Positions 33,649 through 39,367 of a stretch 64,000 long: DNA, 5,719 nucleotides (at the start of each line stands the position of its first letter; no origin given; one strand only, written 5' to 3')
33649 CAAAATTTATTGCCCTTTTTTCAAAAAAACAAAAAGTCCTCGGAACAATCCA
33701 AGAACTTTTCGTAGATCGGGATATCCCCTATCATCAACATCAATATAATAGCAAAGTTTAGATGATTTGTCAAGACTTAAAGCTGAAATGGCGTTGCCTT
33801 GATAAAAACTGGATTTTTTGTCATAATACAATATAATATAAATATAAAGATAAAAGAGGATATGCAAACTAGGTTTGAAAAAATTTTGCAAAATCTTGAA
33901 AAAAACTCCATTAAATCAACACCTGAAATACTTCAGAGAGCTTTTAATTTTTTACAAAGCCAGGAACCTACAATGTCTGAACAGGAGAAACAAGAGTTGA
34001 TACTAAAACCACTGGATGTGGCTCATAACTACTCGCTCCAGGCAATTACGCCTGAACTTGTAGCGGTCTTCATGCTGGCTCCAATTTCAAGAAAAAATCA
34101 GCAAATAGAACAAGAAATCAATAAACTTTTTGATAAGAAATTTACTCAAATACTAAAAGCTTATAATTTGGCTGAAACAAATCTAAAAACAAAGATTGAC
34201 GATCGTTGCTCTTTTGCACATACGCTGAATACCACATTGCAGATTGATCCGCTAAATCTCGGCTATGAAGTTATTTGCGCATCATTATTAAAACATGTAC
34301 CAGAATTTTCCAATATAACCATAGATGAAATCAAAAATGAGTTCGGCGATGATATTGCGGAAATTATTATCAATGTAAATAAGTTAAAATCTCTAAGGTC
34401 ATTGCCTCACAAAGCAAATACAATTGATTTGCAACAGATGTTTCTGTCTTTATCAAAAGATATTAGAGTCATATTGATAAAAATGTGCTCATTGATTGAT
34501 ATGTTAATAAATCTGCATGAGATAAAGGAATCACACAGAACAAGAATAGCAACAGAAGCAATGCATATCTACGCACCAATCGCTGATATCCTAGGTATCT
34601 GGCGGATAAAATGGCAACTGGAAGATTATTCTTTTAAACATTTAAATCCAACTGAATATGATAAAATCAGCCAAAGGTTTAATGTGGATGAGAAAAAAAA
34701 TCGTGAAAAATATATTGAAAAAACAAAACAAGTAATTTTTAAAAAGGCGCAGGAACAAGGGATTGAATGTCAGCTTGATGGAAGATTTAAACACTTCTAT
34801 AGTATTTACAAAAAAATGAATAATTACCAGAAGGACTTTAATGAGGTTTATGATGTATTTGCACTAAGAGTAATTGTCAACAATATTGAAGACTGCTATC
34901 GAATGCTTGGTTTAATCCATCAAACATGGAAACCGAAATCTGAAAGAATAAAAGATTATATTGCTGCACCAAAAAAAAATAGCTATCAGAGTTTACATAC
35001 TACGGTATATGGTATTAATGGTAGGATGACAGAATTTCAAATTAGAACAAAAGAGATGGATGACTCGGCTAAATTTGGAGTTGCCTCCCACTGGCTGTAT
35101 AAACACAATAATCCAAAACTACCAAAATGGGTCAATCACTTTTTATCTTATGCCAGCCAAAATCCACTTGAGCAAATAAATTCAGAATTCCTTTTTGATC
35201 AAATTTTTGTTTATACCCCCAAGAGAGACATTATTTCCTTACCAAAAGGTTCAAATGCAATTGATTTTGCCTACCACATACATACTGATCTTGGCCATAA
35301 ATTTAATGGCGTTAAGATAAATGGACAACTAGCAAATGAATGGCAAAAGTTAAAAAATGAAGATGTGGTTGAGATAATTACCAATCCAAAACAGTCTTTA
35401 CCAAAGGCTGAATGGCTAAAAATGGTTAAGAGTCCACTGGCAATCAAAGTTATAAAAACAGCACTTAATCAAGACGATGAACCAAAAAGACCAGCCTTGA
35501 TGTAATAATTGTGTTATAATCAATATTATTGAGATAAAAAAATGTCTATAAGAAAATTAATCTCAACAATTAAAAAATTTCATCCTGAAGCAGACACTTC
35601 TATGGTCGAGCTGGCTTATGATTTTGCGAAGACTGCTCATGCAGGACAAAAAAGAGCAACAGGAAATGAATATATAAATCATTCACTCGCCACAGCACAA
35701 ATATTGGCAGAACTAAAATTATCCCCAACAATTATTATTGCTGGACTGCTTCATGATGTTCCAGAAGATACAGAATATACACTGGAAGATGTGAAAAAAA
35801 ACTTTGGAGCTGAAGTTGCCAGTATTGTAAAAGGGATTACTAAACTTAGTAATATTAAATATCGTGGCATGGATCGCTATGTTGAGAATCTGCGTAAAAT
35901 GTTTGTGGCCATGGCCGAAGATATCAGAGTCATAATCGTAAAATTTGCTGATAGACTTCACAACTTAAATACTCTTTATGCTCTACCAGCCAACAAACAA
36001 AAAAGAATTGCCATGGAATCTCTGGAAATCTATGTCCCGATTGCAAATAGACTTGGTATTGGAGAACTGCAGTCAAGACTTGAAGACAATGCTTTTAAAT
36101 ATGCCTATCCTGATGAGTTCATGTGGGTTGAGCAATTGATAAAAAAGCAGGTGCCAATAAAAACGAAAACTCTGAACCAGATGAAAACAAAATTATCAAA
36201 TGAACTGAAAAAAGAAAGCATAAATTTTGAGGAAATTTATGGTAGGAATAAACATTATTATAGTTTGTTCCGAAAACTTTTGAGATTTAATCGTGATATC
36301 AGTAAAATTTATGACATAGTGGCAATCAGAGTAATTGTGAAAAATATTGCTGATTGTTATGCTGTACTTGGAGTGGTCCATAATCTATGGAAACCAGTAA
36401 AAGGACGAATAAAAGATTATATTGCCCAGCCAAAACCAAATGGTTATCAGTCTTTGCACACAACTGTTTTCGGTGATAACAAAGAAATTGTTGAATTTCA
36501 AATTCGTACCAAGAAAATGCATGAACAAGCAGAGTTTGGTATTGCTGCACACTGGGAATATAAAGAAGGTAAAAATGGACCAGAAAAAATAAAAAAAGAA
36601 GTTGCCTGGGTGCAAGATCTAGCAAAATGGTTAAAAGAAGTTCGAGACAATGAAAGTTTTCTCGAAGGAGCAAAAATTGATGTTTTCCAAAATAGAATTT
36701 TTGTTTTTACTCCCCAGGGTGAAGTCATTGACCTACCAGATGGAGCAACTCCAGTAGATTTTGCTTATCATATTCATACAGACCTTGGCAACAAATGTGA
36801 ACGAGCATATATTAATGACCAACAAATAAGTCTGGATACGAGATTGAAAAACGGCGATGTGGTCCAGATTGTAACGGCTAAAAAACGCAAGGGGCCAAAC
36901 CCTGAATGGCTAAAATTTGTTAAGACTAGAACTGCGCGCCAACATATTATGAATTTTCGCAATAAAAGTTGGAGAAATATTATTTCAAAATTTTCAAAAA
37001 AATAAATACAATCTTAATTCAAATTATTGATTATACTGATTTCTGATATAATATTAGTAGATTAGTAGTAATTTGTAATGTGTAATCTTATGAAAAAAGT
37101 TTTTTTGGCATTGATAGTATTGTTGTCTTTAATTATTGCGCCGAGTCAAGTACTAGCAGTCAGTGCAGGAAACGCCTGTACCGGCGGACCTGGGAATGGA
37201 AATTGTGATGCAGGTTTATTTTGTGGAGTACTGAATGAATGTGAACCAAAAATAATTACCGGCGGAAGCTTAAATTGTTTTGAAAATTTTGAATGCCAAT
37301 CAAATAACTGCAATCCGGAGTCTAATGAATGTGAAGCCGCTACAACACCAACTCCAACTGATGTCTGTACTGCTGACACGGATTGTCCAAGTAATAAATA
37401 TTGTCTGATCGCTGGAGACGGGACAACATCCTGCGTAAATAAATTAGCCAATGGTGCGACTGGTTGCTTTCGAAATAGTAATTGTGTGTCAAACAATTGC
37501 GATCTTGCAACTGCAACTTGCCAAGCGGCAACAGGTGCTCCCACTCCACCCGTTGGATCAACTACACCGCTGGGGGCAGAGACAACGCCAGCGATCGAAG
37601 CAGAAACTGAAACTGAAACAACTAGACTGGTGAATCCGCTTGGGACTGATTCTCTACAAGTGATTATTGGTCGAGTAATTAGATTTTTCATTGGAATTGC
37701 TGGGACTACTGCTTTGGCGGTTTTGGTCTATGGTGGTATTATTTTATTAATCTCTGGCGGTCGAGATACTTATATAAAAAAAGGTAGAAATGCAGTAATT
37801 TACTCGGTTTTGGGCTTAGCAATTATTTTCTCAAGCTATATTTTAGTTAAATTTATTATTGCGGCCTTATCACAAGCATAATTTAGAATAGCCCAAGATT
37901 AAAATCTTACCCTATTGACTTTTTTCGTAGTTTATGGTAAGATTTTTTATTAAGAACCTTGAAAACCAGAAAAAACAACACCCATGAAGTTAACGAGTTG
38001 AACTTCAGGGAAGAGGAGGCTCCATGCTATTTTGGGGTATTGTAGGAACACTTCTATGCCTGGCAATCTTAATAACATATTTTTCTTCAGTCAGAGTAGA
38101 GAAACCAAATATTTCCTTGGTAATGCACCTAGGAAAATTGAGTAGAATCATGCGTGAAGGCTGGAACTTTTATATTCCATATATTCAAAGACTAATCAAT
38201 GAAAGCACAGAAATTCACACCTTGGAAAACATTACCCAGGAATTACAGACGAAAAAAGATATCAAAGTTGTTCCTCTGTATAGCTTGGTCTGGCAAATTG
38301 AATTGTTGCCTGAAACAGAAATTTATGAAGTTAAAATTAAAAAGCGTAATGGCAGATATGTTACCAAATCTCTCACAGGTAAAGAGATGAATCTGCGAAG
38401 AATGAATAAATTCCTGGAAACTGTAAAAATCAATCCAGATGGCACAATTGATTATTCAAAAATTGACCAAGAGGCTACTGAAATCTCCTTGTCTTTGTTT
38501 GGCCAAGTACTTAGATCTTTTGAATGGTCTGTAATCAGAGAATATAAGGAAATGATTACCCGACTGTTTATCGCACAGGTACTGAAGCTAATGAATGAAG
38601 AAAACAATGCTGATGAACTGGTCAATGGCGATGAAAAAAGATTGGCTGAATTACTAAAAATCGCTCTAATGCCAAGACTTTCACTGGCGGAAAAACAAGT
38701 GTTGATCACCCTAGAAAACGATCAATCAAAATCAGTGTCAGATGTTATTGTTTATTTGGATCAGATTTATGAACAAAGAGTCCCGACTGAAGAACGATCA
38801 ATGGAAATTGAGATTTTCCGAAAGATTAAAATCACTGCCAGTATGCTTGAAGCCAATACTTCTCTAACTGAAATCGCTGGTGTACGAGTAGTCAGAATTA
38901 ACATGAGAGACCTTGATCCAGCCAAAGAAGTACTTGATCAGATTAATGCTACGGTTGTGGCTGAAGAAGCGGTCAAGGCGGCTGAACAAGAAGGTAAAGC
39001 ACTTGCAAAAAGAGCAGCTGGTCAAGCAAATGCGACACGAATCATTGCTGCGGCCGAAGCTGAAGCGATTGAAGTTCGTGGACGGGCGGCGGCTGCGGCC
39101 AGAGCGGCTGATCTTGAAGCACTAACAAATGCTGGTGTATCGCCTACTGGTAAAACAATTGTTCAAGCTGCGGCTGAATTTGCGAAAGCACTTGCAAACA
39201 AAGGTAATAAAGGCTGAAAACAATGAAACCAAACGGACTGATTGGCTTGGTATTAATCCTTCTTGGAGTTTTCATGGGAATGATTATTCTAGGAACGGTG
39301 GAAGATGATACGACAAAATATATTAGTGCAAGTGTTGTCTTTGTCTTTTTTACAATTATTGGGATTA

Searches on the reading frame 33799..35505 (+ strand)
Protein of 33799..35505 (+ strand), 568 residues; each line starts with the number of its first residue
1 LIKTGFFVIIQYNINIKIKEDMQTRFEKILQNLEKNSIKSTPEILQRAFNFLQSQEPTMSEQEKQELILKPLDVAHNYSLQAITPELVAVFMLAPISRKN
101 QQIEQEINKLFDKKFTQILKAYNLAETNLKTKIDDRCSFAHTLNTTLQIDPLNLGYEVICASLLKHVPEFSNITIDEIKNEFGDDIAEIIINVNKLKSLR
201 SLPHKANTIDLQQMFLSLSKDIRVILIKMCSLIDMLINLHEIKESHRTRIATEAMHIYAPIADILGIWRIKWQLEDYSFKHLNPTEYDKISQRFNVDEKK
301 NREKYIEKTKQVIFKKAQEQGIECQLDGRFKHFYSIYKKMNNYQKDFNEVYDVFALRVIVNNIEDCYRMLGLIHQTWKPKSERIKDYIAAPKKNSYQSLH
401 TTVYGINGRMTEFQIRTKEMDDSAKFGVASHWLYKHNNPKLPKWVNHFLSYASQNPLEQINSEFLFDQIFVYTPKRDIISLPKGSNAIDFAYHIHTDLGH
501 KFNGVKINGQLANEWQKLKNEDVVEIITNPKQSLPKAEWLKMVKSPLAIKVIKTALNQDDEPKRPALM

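Call 13: search_protein_families(library=pfam, proteins=[window:33799-35505:+], max_evalue=0.001)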
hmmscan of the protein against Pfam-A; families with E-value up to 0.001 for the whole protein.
window:33799-35505:+ (568 aa): 3 families
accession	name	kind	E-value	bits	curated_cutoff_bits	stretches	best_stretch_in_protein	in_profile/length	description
PF04607.23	RelA_SpoT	-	8.2e-41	139.3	27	1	328-438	1-112/113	Region found in RelA / SpoT proteins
PF13328.12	HD_4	-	1.3e-24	87.1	27.2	1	125-268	5-156/156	HD domain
PF02824.27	TGS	-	1.3e-19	70.4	22.2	1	469-528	1-60/60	TGS domain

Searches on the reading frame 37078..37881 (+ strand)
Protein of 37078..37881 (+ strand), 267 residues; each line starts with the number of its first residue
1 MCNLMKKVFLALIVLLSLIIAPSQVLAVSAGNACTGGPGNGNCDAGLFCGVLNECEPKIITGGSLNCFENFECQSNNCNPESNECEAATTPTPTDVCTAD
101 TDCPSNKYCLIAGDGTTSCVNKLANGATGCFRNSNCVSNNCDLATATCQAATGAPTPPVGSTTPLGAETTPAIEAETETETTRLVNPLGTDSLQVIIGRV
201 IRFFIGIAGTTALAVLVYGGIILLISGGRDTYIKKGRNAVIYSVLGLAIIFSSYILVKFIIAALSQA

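Call 7: search_protein_families(library=pfam, proteins=[window:37078-37881:+], max_evalue=0.1)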
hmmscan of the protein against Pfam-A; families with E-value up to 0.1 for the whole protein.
window:37078-37881:+ (267 aa): 2 families
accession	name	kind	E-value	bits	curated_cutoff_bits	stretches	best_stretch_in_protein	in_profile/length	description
PF18895.5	T4SS_pilin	-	3.4e-08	33.9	26.6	1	190-260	2-71/71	Type IV secretion system pilin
PF04706.18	Dickkopf_N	-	0.0024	18.6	25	1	97-140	2-43/51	Dickkopf N-terminal cysteine-rich region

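Call 8: search_protein_families(library=ncbifam, proteins=[window:37078-37881:+], max_evalue=0.1)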
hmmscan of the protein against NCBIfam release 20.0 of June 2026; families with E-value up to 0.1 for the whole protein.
window:37078-37881:+ (267 aa): 1 family
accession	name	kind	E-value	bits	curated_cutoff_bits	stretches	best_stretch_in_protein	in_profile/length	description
NF001326.0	PRK00259.1-4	equivalog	0.044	14.2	277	1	208-262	51-102/179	septation protein A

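Call 33: predict_structure(protein=window:37078-37881:+)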
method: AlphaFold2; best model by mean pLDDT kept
length: 267 residues; sequences in the alignment: 1
mean_pLDDT: 57.0   pTM: 0.24
mean pLDDT of the five models: 57.0, 53.4, 51.6, 51.4, 49.4
residues with pLDDT >= 90: 0; 70-90: 79; 50-70: 68; < 50: 120
segments of 3 or more residues with pLDDT < 50: 22-31, 58-74, 76-81, 83-93, 123-180, 183-189, 227-229
pLDDT, mean of each block of 10 residues (from residue 1): 70 71 45 52 59 55 38 45 47 66 78 70 45 42 46 37 38 42 50 70 77 74 59 55 72 73 67
secondary structure, 60 per line:
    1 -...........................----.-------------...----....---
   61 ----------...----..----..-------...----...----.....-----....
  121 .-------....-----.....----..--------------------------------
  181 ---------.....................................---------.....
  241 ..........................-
elements in order: H2-28 E47-49 E54-57 E107-111 E117-121 H129-132 H190-226 H236-266

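Call 52: fold_search(model_id=the predicted structure, library=pdb)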
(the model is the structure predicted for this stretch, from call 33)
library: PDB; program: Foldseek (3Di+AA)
matches with E <= 10: 126; with E <= 0.001: 0
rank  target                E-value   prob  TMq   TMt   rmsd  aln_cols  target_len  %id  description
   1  5o57_MODEL_1_A        6.9e-01  0.44  0.09  0.23   6.7        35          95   28  Solution Structure of the N-terminal Region of Dkk4 (released 2018-06-13)
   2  7nam_B                1.1e+00  0.12  0.08  0.34   3.8        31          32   19  LRP6_E1 in complex with Lr-EET-3.5 (released 2022-06-29)
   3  8q6j_E                1.4e+00  0.13  0.10  0.05   8.4        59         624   22  Atomic structure and conformational variability of the HER2-Trastuzumab-Pertuzumab complex (released 2023-09-20)
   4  5jhw_D                1.7e+00  0.04  0.11  0.10  15.4       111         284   16  Crystal Structure of the GDF11:Follistatin 288 complex (released 2017-03-22)
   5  1n8y_C                2.0e+00  0.14  0.09  0.04   6.5        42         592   26  Crystal structure of the extracellular region of rat HER2 (released 2003-02-18)
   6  2kni_MODEL_1_A        2.1e+00  0.33  0.10  0.53   1.7        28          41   21  High-resolution solution structure of the ASIC1a blocker PcTX1 (released 2010-09-01)
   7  3sek_C                2.1e+00  0.30  0.09  0.12   2.1        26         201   27  Crystal Structure of the Myostatin:Follistatin-like 3 Complex (released 2011-11-02)
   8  1s78_B                2.1e+00  0.13  0.08  0.04   6.6        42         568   26  Insights into ErbB signaling from the structure of the ErbB2-pertuzumab complex (released 2004-04-27)
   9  3b4v_D                2.3e+00  0.23  0.09  0.11   2.2        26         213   27  X-Ray structure of Activin in complex with FSTL3 (released 2008-09-02)
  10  3be1_A                2.3e+00  0.21  0.09  0.04   3.5        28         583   32  Dual specific bH1 Fab in complex with the extracellular domain of HER2/ErbB-2 (released 2008-11-18)
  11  2b0u_C                2.3e+00  0.10  0.07  0.07   5.8        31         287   22  The Structure of the Follistatin:Activin Complex (released 2005-10-11)
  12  3s8v_X                2.6e+00  0.63  0.10  0.34   1.0        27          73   26  Crystal structure of LRP6-Dkk1 complex (released 2011-10-26)
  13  2roo_MODEL_1_A        2.6e+00  0.44  0.10  0.53   1.3        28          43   28  Solution structure of Magi4, a spider toxin from Macrothele gigas (released 2009-04-07)
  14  2po8_MODEL_1_A        2.6e+00  0.08  0.06  0.33   3.8        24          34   33  The structure of a two-disulfide intermediate of MCoTI-II (released 2008-05-06)
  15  2arp_F                2.8e+00  0.10  0.08  0.13   4.8        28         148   21  Activin A in complex with Fs12 fragment of follistatin (released 2006-03-07)
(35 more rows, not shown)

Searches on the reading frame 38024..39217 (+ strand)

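Call 13: search_protein_families(library=pfam, proteins=[window:38024-39217:+], max_evalue=0.001)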
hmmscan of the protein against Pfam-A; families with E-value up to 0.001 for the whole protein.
window:38024-39217:+ (397 aa): 1 family
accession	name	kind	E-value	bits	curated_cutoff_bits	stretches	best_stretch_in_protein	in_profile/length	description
PF01145.31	Band_7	-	1.4e-08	35.5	23.6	1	28-92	6-70/176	SPFH domain / Band 7 family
